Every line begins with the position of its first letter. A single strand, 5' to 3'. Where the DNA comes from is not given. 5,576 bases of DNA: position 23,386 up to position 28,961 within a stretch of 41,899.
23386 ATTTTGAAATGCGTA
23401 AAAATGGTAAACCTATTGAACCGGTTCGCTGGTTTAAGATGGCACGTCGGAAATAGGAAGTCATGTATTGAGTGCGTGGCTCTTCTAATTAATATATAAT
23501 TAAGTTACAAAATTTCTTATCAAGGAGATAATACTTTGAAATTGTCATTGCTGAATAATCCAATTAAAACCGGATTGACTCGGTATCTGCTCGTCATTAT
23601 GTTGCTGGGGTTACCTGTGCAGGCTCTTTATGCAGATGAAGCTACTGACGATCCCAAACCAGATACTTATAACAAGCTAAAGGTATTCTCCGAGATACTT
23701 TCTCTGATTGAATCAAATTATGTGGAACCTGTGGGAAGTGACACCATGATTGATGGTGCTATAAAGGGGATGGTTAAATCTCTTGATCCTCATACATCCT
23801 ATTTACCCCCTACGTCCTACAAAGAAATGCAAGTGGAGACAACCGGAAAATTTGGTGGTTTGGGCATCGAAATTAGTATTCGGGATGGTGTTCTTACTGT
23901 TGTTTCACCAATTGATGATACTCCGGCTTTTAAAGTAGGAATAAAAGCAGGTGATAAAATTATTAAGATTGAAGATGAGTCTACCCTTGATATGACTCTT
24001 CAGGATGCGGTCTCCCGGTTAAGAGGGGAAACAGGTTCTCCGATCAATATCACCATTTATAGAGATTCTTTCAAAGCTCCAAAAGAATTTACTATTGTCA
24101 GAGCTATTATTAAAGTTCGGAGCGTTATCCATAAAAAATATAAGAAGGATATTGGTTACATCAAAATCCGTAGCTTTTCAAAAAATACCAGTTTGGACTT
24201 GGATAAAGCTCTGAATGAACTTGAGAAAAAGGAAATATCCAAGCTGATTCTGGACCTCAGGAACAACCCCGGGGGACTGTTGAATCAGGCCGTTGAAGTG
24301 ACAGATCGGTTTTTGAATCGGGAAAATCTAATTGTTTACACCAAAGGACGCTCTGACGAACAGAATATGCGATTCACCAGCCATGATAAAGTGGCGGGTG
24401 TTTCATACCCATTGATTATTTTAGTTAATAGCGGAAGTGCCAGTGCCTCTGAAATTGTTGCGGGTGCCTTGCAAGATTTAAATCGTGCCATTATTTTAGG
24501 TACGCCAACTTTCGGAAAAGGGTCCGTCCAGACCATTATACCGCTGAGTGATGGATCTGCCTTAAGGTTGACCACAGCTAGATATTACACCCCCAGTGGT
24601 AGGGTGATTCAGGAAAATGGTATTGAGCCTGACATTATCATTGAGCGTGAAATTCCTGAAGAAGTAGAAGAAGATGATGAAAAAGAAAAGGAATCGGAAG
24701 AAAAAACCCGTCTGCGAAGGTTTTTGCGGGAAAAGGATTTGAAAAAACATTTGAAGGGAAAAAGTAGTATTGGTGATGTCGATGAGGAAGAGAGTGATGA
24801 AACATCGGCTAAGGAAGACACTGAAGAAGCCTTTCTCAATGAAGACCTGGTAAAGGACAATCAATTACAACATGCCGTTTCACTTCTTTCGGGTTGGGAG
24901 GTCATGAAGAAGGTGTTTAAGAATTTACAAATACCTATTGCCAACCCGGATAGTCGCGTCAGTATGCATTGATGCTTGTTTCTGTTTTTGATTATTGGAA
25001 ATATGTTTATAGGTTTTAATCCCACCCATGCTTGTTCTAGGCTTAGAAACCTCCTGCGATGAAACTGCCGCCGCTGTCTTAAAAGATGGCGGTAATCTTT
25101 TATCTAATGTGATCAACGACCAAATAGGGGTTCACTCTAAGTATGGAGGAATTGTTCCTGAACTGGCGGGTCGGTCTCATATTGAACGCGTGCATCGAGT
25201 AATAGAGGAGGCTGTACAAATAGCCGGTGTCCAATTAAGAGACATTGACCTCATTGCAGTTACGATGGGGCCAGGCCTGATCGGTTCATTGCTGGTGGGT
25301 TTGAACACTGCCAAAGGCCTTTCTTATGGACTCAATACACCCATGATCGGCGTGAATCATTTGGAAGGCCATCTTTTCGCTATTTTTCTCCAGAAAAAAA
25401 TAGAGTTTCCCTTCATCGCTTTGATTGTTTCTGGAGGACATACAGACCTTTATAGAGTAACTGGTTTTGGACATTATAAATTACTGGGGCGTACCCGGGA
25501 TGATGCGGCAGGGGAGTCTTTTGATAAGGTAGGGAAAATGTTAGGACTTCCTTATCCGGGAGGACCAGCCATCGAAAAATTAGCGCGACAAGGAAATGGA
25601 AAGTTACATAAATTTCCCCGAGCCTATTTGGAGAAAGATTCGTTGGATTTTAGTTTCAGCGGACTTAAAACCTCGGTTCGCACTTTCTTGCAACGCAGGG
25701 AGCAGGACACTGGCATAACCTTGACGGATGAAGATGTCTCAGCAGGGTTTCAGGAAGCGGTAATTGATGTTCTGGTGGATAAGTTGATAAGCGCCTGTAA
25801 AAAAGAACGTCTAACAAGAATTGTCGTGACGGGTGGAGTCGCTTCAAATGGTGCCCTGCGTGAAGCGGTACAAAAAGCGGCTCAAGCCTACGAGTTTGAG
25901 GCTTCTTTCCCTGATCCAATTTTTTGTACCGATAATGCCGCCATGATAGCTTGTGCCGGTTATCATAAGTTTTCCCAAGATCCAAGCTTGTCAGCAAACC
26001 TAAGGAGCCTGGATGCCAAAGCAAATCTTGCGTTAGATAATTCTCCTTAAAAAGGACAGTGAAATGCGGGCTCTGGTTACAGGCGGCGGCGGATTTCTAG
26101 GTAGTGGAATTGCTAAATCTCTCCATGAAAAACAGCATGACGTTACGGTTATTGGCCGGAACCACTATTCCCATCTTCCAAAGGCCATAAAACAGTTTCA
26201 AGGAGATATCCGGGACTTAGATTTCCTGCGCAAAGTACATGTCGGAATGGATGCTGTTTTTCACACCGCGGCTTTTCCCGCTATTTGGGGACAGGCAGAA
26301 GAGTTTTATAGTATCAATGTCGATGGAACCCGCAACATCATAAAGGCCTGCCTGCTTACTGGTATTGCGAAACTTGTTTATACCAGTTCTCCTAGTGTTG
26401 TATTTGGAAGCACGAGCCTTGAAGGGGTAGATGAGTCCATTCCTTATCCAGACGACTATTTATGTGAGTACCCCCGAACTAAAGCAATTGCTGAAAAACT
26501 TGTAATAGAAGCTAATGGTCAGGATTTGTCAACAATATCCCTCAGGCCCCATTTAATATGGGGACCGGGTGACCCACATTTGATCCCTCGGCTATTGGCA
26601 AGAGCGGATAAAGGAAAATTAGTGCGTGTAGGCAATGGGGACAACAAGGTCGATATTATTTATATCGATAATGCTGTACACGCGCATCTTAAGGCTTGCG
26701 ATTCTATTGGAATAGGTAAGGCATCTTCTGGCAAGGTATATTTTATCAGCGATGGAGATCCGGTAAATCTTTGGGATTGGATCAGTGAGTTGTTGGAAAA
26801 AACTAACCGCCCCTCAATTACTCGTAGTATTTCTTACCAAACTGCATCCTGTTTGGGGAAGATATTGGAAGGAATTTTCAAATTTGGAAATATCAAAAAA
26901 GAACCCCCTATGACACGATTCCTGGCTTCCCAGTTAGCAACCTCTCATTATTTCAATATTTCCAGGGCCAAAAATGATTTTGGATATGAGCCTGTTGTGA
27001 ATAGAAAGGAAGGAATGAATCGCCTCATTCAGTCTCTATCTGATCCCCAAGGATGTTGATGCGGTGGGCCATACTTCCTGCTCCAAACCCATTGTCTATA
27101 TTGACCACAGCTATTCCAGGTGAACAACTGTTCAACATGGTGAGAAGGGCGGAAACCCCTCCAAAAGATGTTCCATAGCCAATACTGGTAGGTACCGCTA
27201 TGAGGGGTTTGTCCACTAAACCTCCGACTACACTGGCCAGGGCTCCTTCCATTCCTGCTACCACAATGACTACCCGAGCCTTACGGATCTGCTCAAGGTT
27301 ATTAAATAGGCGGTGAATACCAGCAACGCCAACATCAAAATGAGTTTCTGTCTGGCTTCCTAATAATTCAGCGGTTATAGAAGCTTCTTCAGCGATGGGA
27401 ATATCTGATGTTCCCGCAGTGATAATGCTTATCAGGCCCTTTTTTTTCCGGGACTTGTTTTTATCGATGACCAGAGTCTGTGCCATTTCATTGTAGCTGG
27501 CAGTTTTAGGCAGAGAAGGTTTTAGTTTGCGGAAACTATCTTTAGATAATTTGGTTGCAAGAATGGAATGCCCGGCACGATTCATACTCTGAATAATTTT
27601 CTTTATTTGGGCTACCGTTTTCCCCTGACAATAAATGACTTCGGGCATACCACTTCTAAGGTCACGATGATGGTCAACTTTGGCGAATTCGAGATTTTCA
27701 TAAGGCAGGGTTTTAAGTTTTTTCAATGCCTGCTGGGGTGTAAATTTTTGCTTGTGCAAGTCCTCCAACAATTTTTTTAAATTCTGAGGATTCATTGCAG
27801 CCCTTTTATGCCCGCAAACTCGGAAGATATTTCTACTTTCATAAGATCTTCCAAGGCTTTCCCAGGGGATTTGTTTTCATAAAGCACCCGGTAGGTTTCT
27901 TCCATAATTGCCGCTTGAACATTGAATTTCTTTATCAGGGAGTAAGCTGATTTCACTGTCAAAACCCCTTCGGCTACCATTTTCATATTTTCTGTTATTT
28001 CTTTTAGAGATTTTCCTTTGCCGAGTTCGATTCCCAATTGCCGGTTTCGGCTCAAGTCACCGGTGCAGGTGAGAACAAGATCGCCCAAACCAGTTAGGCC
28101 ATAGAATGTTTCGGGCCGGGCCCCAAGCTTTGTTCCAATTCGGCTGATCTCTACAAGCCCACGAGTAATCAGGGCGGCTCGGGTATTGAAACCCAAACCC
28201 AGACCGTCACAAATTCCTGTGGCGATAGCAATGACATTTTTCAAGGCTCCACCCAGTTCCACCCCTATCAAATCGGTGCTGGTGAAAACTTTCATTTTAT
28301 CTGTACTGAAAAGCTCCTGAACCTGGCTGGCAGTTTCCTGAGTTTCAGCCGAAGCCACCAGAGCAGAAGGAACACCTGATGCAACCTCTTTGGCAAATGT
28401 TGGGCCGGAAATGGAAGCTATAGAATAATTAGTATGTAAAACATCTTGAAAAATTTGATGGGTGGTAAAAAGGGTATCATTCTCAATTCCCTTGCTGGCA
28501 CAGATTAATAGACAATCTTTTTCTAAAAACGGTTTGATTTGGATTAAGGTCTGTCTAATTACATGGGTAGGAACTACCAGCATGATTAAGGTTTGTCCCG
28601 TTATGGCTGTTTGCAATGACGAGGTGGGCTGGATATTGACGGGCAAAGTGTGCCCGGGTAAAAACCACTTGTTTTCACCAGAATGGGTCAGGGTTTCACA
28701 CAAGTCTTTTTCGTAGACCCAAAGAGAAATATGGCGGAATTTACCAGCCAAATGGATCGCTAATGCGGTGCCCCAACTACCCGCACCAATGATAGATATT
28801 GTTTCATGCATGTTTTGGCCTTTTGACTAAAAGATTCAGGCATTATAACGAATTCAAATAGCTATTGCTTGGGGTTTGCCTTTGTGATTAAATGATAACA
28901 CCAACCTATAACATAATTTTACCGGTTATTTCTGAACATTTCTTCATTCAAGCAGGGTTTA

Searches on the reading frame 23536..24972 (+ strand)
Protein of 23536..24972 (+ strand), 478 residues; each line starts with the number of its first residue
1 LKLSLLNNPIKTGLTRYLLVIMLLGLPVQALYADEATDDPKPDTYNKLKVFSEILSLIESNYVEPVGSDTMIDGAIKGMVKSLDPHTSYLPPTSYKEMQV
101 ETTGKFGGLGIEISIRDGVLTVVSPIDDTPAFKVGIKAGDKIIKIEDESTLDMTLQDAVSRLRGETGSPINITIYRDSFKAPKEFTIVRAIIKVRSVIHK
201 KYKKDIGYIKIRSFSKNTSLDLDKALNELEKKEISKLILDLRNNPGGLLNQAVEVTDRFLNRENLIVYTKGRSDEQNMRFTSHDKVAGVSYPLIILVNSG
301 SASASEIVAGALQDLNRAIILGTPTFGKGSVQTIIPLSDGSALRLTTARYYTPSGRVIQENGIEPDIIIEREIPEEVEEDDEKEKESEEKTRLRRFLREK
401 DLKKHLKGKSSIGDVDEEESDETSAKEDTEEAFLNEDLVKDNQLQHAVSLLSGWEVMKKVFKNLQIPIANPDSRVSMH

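Call 24: search_protein_families(library=pfam, proteins=[window:23536-24972:+], max_evalue=0.001)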
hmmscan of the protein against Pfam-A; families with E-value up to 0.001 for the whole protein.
window:23536-24972:+ (478 aa): 5 families
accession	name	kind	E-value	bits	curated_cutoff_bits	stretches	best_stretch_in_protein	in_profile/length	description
PF03572.23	Peptidase_S41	-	6e-59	198.8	24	1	205-368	1-164/165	Peptidase family S41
PF13180.12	PDZ_2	-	3.9e-10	40.3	27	1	107-178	1-71/80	PDZ domain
PF22694.1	CtpB_N-like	-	3e-09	37.7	27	1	39-90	29-81/85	Activating protease CtpB N-terminal domain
PF17820.7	PDZ_6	-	8.3e-09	35.5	27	1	122-176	2-54/54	PDZ domain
PF00595.29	PDZ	-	5.1e-07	30.4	23.2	1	100-174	4-80/81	PDZ domain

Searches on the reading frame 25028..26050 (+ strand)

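Call 24: search_protein_families(library=pfam, proteins=[window:25028-26050:+], max_evalue=0.001)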
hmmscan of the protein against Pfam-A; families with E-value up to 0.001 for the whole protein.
window:25028-26050:+ (340 aa): 3 families
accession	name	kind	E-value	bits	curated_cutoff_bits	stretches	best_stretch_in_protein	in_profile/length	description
PF00814.31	TsaD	-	1.1e-94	317.5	24.8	1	24-308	2-263/264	tRNA N6-adenosine threonylcarbamoyltransferase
PF22521.2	HypF_C_2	-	6.9e-08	33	27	1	202-303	132-235/241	Carbamoyltransferase, Kae1-like Domain, second subdomain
PF02543.21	Carbam_trans_N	-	0.0006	19.8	24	0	226-281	265-320/346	Carbamoyltransferase N-terminus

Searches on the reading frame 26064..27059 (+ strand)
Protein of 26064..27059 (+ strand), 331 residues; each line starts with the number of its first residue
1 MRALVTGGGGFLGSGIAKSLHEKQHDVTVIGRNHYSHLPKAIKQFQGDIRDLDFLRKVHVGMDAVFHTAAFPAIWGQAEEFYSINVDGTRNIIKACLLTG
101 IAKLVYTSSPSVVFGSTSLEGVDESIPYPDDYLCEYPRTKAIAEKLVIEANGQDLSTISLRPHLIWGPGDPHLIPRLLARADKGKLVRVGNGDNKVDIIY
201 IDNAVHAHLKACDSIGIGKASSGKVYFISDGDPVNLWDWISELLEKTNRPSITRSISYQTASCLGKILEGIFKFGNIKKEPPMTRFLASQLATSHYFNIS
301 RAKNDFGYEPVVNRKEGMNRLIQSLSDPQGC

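Call 24: search_protein_families(library=pfam, proteins=[window:26064-27059:+], max_evalue=0.001)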
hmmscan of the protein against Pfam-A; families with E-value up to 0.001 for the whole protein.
window:26064-27059:+ (331 aa): 8 families
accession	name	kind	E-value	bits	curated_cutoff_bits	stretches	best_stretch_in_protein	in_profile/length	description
PF01073.25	3Beta_HSD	-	3.7e-51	174.3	22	1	4-247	1-268/280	3-beta hydroxysteroid dehydrogenase/isomerase family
PF01370.27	Epimerase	-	4.2e-36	125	20.9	1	3-214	1-227/240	NAD dependent epimerase/dehydratase family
PF16363.11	GDP_Man_Dehyd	-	3.6e-17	63.3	27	1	4-247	1-266/332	GDP-mannose 4,6 dehydratase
PF07993.18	NAD_binding_4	-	4.4e-13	49.4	20.1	1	61-170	88-210/258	Male sterility protein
PF04321.23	RmlD_sub_bind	-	4.9e-12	46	27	1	1-183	1-169/287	RmlD substrate binding domain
PF13460.12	NAD_binding_10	-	1.3e-09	38.6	27.2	1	7-113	1-102/184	NAD(P)H-binding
PF02719.21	Polysacc_synt_2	-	1.6e-09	37.8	20.2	1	4-110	2-129/293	Polysaccharide biosynthesis protein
PF05368.20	NmrA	-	0.00077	19.6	27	0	4-109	6-107/298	NmrA-like family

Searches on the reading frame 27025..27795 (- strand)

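Call 24: search_protein_families(library=pfam, proteins=[window:27025-27795:-], max_evalue=0.001)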
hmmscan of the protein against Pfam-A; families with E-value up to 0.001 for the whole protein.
window:27025-27795:- (256 aa): 1 family
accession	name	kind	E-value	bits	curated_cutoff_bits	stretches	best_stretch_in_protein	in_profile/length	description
PF00731.26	AIRC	-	2.3e-14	53.6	30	1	122-251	2-131/148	AIR carboxylase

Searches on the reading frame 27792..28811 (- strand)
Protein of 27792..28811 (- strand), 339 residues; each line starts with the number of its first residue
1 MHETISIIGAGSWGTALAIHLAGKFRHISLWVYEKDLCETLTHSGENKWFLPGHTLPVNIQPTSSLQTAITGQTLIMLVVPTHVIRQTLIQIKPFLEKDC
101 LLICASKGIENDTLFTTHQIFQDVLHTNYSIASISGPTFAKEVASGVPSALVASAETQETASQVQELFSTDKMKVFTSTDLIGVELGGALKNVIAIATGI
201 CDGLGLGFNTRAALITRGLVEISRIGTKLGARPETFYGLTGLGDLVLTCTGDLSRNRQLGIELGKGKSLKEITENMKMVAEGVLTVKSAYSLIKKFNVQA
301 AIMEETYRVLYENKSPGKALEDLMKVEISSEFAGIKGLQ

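Call 24: search_protein_families(library=pfam, proteins=[window:27792-28811:-], max_evalue=0.001)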
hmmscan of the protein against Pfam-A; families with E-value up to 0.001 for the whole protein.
window:27792-28811:- (339 aa): 5 families
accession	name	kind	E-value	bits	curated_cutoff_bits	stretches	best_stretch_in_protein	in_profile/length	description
PF07479.19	NAD_Gly3P_dh_C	-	8.3e-58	195.1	25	1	180-320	1-141/142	NAD-dependent glycerol-3-phosphate dehydrogenase C-terminus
PF01210.29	NAD_Gly3P_dh_N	-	2.5e-44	151.5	23.1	1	5-160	2-157/158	NAD-dependent glycerol-3-phosphate dehydrogenase N-terminus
PF20618.3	GPD_NAD_C_bact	-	2.3e-20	73.3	27.6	1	240-304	1-64/66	Bacterial GPD, NAD-dependent C-terminal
PF03446.21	NAD_binding_2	-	0.00023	21.6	21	1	4-106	1-93/161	NAD binding domain of 6-phosphogluconate dehydrogenase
PF02558.23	ApbA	-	0.00029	20.9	22.2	1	5-115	1-109/150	Ketopantoate reductase PanE/ApbA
